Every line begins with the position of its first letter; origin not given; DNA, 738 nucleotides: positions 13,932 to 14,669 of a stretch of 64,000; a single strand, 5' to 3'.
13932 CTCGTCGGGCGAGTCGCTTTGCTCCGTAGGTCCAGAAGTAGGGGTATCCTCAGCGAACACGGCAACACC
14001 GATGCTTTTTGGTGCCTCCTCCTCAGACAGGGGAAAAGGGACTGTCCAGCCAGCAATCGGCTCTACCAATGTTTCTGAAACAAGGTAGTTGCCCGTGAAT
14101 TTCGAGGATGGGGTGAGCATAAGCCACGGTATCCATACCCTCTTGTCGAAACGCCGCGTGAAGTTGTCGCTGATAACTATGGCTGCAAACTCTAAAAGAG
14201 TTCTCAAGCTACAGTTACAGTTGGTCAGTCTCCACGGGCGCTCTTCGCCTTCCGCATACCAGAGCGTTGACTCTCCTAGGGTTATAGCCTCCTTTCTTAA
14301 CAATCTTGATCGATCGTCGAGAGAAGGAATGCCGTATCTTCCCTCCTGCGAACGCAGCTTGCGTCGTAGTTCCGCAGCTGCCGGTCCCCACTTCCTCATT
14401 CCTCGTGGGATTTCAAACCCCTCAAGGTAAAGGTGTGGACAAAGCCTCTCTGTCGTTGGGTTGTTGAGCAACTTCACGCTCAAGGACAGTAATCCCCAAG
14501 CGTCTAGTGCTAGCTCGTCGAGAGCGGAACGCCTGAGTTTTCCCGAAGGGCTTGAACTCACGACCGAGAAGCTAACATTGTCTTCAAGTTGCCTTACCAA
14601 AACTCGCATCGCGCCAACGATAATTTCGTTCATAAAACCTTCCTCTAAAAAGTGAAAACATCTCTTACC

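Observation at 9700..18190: Repeat-bounded 8.4-kb island of six co-oriented genes around a GHKL ATPase: candidate undescribed system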

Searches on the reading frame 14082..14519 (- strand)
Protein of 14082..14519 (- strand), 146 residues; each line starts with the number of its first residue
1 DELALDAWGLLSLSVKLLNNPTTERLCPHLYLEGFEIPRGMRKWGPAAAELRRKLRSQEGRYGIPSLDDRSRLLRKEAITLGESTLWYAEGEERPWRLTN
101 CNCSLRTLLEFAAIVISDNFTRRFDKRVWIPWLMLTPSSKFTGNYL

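Call 114: search_solved_structures(query=A16, max_evalue=10, show_alignments=1)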
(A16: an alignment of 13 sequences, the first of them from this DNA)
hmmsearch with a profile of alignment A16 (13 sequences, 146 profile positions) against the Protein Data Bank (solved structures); distinct sequences matched with E-value up to 10: 5.
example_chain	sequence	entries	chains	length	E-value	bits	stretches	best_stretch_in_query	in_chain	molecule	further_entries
2gbr_A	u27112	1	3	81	0.023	17.7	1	42-85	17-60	Ubiquitin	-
3og5_A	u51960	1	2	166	0.073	16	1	34-68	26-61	Outer membrane protein assembly complex, YaeT protein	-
3q6b_A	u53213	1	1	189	0.11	15.5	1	33-68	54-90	Outer membrane protein assembly complex, YaeT protein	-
4xga_B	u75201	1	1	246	0.19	14.7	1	33-68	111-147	Outer membrane protein assembly factor BamA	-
3efc_A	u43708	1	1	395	0.68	12.9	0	34-68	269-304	Outer membrane protein assembly factor yaeT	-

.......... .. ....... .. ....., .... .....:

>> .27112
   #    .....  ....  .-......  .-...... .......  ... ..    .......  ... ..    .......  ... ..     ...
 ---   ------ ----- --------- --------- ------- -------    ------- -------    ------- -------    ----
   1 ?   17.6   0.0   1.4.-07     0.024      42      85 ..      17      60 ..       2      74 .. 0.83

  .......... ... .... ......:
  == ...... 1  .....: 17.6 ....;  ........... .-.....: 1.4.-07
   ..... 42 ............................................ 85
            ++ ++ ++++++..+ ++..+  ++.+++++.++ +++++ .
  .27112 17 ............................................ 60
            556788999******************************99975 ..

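Call 115: search_protein_families(library=pfam, alignment_id=A16, max_evalue=1)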
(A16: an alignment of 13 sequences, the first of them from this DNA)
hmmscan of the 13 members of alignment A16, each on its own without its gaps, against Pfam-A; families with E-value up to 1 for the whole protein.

A. member 1, seq(146 aa): 0 families

B. families by the number of members that match (of 13 scanned): 4 families
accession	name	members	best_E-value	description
PF21274.3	Rng_hyd_C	1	0.066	Aromatic-ring hydroxylase, C-terminal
PF13977.11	TetR_C_6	1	0.2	BetI-type transcriptional repressor, C-terminal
PF19443.4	DAHL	1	0.21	DAHL domain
PF17095.10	CAMSAP_CC1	1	0.29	Spectrin-binding region of Ca2+-Calmodulin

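Call 117: find_homologous_proteins(query=A16, max_evalue=0.001)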
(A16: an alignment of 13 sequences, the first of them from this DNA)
Query A16 (13 sequences): 3894 candidates shared short words with the query, none scored E <= 0.001.
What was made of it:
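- Tried and rejected: The last word-index protein search, with the N-domain alignment, returned nothing, not even known members, so it is uninformative (call 117).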
